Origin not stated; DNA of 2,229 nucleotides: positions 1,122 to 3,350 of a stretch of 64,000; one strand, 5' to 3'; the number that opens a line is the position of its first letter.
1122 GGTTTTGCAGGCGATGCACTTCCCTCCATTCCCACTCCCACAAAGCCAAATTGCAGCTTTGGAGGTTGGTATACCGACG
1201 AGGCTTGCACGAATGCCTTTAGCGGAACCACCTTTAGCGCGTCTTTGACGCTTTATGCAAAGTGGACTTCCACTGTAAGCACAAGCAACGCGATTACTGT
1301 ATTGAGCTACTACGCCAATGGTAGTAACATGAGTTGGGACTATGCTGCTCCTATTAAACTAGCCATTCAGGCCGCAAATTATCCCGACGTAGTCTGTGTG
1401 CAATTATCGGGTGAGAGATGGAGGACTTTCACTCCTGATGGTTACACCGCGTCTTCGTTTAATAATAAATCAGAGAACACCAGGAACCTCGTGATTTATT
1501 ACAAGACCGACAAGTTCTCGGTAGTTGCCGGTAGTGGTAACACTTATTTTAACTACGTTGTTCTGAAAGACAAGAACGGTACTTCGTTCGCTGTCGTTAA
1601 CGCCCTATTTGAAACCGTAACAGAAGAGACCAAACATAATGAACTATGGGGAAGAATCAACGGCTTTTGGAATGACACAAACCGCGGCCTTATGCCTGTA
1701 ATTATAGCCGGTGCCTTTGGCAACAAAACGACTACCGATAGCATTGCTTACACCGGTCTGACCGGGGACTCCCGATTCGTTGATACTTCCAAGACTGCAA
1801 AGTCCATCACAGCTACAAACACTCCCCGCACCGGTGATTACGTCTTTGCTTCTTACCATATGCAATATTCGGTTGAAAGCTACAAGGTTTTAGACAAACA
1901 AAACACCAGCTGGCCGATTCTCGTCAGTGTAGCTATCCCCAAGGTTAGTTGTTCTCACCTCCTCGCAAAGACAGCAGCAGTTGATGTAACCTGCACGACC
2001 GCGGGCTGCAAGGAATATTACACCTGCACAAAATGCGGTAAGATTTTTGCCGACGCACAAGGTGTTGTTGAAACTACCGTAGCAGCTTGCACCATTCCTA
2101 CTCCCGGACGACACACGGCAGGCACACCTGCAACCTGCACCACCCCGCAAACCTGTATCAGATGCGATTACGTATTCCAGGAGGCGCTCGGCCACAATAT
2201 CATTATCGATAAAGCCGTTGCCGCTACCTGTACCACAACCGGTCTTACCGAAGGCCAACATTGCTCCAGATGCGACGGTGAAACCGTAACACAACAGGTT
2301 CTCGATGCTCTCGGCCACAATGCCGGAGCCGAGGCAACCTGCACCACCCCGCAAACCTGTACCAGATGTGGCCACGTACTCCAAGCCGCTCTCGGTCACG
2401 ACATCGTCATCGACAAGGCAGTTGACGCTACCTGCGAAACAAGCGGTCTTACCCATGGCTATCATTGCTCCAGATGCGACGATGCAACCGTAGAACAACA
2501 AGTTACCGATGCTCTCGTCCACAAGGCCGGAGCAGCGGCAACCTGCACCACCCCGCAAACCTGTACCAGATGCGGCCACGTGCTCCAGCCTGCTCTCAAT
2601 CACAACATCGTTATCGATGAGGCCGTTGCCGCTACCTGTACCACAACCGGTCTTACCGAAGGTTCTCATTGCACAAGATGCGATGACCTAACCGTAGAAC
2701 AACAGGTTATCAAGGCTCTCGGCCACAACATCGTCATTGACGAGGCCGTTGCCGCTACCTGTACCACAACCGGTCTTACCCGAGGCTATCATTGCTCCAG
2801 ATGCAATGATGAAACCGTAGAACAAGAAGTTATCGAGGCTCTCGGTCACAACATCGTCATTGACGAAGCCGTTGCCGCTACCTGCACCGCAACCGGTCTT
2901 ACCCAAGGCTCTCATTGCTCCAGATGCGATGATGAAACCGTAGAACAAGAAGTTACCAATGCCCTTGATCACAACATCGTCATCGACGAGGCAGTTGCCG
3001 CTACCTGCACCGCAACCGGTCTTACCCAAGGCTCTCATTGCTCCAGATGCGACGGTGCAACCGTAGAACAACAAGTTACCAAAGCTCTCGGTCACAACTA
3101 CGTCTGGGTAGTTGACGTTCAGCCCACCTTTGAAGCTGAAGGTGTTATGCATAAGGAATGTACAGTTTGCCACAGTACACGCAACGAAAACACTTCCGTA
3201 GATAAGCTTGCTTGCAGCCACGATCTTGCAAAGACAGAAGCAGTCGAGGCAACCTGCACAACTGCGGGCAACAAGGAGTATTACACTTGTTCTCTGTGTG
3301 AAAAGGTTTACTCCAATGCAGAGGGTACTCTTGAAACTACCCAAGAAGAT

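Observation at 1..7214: Giant exported protein made of three [Cys-repeat]-[List-Bact repeat]-[EEP] modules in which two EEP domains are catalytically dead and only the last is intact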

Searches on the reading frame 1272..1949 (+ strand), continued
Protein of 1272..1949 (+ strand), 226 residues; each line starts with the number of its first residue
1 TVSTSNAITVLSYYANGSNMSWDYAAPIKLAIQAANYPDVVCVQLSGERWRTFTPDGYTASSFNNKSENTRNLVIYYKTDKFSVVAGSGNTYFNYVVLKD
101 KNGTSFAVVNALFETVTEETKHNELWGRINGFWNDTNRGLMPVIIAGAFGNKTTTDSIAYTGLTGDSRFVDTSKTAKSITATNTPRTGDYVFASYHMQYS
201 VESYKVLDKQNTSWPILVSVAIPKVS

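Call 62: search_protein_families(library=pfam, proteins=[P0001, P0003, P0002, P0084, P0087, P0089, P0134, P0131], max_evalue=0.01)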
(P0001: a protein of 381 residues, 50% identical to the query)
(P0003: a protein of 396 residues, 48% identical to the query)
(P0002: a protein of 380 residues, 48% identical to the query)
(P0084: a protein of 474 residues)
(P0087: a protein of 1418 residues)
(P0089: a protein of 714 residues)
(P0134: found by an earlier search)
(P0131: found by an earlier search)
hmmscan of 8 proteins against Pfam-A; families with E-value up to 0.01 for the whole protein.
P0001 (381 aa): 1 family
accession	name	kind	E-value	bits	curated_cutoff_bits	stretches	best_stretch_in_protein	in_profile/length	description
PF09479.16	Flg_new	-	9.9e-06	26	27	1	114-157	18-65/65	Listeria-Bacteroides repeat domain (List_Bact_rpt)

P0003 (396 aa): 1 family
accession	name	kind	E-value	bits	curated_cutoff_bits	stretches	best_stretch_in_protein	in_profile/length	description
PF09479.16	Flg_new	-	2e-07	31.4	27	1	129-172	19-65/65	Listeria-Bacteroides repeat domain (List_Bact_rpt)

P0002 (380 aa): 2 families
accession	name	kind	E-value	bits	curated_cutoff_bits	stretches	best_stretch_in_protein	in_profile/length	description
PF09479.16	Flg_new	-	3.2e-10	40.4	27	1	25-89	2-65/65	Listeria-Bacteroides repeat domain (List_Bact_rpt)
PF03372.29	Exo_endo_phos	-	0.001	19.3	24.5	0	119-250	24-161/225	Endonuclease/Exonuclease/phosphatase family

P0084 (474 aa): 1 family
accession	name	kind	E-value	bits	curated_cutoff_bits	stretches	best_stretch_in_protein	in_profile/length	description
PF09479.16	Flg_new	-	9.6e-12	45.3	27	1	96-161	2-65/65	Listeria-Bacteroides repeat domain (List_Bact_rpt)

P0087 (1418 aa): 4 families
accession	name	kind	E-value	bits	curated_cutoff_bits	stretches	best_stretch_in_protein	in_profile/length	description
PF09479.16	Flg_new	-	2.2e-10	40.9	27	1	965-1021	8-65/65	Listeria-Bacteroides repeat domain (List_Bact_rpt)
PF12389.13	Peptidase_M73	-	1.5e-07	31.9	22.5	1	7-108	6-91/196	Camelysin metallo-endopeptidase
PF23674.1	RYYR-CCHC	-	0.003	17.9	27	0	902-924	31-53/79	RYYR-CCHC domain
PF16738.10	CBM26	-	0.0039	17.7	28.1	1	763-823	1-64/70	Starch-binding module 26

P0089 (714 aa): 2 families
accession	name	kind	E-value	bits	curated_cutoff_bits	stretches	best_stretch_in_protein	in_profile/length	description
PF03372.29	Exo_endo_phos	-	1.4e-12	48.3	24.5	1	330-560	1-225/225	Endonuclease/Exonuclease/phosphatase family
PF09479.16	Flg_new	-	5.7e-07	30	27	1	269-316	15-65/65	Listeria-Bacteroides repeat domain (List_Bact_rpt)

P0134 (1653 aa): 3 families
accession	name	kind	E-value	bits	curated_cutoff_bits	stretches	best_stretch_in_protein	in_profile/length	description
PF03372.29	Exo_endo_phos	-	1e-19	71.6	24.5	2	1385-1641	1-225/225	Endonuclease/Exonuclease/phosphatase family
PF09479.16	Flg_new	-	1.1e-13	51.5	27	2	740-782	19-65/65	Listeria-Bacteroides repeat domain (List_Bact_rpt)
PF14529.12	Exo_endo_phos_2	-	1.5e-05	25.3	27.4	1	1542-1645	17-117/117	Endonuclease-reverse transcriptase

P0131 (4010 aa): 6 families
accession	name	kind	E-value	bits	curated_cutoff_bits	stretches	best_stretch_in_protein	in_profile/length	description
PF09479.16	Flg_new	-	2e-34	117.9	27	4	1366-1425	2-65/65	Listeria-Bacteroides repeat domain (List_Bact_rpt)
PF03372.29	Exo_endo_phos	-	8.8e-13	48.9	24.5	1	3738-3997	1-225/225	Endonuclease/Exonuclease/phosphatase family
PF14529.12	Exo_endo_phos_2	-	0.00049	20.4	27.4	1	3894-4001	14-117/117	Endonuclease-reverse transcriptase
PF20571.3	DUF6780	-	0.0028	19.1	27.4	0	419-434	45-60/62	Domain of unknown function (DUF6780)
PF23674.1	RYYR-CCHC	-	0.0029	18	27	0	2706-2728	31-53/79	RYYR-CCHC domain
PF23255.1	DUF7070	-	0.0068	16.6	27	0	930-947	16-33/49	Domain of unknown function (DUF7070)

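Call 78: find_encoding_contigs(protein=P0084, flank=5000, max_places=3)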
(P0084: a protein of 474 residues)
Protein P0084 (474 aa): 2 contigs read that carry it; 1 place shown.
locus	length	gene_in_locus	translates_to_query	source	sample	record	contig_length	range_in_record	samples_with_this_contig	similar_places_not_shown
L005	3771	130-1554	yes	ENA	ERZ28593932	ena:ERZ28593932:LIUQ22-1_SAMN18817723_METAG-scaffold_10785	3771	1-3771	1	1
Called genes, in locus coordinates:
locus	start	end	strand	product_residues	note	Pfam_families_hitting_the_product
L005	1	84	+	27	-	?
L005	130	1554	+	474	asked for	PF09479:Flg_new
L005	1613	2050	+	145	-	-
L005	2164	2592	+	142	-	-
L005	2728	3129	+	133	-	PF23835:DUF7205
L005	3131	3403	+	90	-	-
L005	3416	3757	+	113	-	-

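Call 79: find_encoding_contigs(protein=P0087, flank=8000, max_places=2)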
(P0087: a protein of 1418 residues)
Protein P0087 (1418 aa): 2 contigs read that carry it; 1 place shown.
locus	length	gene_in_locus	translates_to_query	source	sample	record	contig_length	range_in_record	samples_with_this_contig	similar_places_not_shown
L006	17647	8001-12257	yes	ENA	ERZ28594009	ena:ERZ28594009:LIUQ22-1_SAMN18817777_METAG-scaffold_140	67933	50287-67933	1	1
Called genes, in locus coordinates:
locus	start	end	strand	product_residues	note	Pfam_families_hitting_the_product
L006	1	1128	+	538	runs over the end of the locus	PF12389:Peptidase_M73 (faint)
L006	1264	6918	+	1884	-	-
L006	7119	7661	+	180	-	-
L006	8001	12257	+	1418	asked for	PF12389:Peptidase_M73, PF09479:Flg_new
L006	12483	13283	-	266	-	PF02311:AraC_binding (weak), PF12833:HTH_18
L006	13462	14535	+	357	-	PF01408:GFO_IDH_MocA, PF22725:GFO_IDH_MocA_C3, PF02894:GFO_IDH_MocA_C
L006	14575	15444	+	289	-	PF01408:GFO_IDH_MocA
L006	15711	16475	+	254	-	PF01182:Glucosamine_iso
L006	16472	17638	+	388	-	PF07969:Amidohydro_3 (weak), PF01979:Amidohydro_1, PF07969:Amidohydro_3 (weak)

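Call 80: search_protein_families(library=phrogs, proteins=[L005:1613-2050:+, L005:2164-2592:+, L005:2728-3129:+, L005:3131-3403:+, L005:3416-3757:+, L002:3-317:+, L002:1634-1810:+, P0084, P0003], max_evalue=0.001)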
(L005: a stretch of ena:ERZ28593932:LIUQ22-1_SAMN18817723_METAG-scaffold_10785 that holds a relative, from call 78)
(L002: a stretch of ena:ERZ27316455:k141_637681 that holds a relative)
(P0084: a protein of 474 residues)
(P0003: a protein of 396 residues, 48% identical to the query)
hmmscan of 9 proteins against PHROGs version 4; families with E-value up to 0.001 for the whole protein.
L005:1613-2050:+ (145 aa): 0 families

L005:2164-2592:+ (142 aa): 0 families

L005:2728-3129:+ (133 aa): 2 families
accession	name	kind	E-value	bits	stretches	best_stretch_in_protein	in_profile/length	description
phrog_2251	-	unknown function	3.5e-10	41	1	1-65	2-69/74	-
phrog_15775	-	unknown function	0.00047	21.1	1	1-37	1-37/73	-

L005:3131-3403:+ (90 aa): 0 families

L005:3416-3757:+ (113 aa): 0 families

L002:3-317:+ (104 aa): 1 family
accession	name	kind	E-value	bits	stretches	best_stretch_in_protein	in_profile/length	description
phrog_38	-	head and packaging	9.6e-07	28.8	1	4-98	627-713/760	terminase large subunit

L002:1634-1810:+ (58 aa): 0 families

P0084 (474 aa): 0 families

P0003 (396 aa): 0 families

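Call 84: fold_search(model_id=the predicted structure, library=viral)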
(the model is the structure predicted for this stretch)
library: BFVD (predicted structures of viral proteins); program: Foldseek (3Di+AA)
matches with E <= 10: 1234; with E <= 0.001: 51
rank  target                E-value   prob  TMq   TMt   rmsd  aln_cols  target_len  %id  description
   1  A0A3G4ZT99            9.9e-11  1.00  0.67  0.65   4.8       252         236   12  Endonuclease/exonuclease/phosphatase domain-containing protein [Edafosvirus sp.]
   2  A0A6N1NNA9            1.1e-10  1.00  0.63  0.60   6.0       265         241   15  Putative ORFan [Tupanvirus deep ocean]
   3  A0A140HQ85            4.7e-10  1.00  0.64  0.56   5.3       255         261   12  Endonuclease/exonuclease/phosphatase domain-containing protein [Lymantria dispar multicapsid nuclear polyhedrosis virus]
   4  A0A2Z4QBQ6            8.8e-10  1.00  0.67  0.65   4.6       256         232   11  Endonuclease/exonuclease/phosphatase domain-containing protein [Streptomyces phage Yosif]
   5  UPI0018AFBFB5         1.1e-09  1.00  0.63  0.36   6.3       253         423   13  (no name look-up for this kind of identifier)
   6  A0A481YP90            1.3e-09  1.00  0.62  0.60   6.1       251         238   12  Endonuclease/exonuclease/phosphatase family protein [Pithovirus LCDPAC01]
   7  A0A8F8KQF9            5.4e-09  1.00  0.66  0.34   5.8       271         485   12  5'-tyrosyl-DNA phosphodiesterase [Clandestinovirus]
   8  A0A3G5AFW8            6.9e-09  1.00  0.65  0.20   5.6       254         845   15  Endonuclease/exonuclease/phosphatase family [Hyperionvirus sp.]
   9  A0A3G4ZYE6            7.8e-09  1.00  0.60  0.54   6.3       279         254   12  Endonuclease/exonuclease/phosphatase family protein [Edafosvirus sp.]
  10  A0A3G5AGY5            8.3e-09  1.00  0.62  0.44   6.1       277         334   12  Class II apurinic/apyrimidinic(AP)-endonuclease [Solumvirus sp.]
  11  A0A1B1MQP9            1.2e-08  1.00  0.66  0.52   5.7       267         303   10  Endonuclease/exonuclease/phosphatase domain-containing protein [Lymantria dispar multicapsid nuclear polyhedrosis virus]
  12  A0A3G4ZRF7            1.4e-08  1.00  0.63  0.52   6.0       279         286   10  Endonuclease/exonuclease/phosphatase domain-containing protein [Dasosvirus sp.]
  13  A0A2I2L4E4            1.7e-08  1.00  0.62  0.38   5.6       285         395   18  Endonuclease [Orpheovirus IHUMI-LCC2]
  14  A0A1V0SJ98            1.7e-08  1.00  0.61  0.27   7.0       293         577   10  Endonuclease/exonuclease/phosphatase family protein [Klosneuvirus KNV1]
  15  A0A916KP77            1.8e-08  1.00  0.56  0.32   7.0       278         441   11  Uncharacterized protein [Adoxophyes honmai entomopoxvirus 'L']
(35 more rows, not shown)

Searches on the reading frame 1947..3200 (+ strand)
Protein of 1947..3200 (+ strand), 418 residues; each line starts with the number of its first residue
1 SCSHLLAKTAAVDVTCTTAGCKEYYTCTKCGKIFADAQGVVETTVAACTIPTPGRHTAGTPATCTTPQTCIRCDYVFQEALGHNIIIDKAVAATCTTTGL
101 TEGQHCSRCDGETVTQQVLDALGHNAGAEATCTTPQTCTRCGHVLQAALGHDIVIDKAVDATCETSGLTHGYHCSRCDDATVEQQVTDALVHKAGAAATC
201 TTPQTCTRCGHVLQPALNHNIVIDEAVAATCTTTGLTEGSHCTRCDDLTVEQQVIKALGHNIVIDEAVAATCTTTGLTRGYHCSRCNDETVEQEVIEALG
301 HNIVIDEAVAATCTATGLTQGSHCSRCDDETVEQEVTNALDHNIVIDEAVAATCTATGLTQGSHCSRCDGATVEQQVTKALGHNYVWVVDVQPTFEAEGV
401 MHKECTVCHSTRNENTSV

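Call 36: search_solved_structures(query=window:1947-3200:+, max_evalue=10)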
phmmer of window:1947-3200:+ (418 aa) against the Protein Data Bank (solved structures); distinct sequences matched with E-value up to 10: 1.
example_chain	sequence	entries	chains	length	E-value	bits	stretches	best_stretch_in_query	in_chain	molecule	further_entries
9qa6_A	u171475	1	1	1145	1.6e-12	50.4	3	3-61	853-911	IgA protease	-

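Call 37: search_solved_structures(query=window:1947-3200:+, max_evalue=10, show_alignments=1)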
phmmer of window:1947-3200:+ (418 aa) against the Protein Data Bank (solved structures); distinct sequences matched with E-value up to 10: 1.
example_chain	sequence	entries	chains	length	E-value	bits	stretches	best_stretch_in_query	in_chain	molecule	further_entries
9qa6_A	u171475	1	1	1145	1.6e-12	50.4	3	3-61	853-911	IgA protease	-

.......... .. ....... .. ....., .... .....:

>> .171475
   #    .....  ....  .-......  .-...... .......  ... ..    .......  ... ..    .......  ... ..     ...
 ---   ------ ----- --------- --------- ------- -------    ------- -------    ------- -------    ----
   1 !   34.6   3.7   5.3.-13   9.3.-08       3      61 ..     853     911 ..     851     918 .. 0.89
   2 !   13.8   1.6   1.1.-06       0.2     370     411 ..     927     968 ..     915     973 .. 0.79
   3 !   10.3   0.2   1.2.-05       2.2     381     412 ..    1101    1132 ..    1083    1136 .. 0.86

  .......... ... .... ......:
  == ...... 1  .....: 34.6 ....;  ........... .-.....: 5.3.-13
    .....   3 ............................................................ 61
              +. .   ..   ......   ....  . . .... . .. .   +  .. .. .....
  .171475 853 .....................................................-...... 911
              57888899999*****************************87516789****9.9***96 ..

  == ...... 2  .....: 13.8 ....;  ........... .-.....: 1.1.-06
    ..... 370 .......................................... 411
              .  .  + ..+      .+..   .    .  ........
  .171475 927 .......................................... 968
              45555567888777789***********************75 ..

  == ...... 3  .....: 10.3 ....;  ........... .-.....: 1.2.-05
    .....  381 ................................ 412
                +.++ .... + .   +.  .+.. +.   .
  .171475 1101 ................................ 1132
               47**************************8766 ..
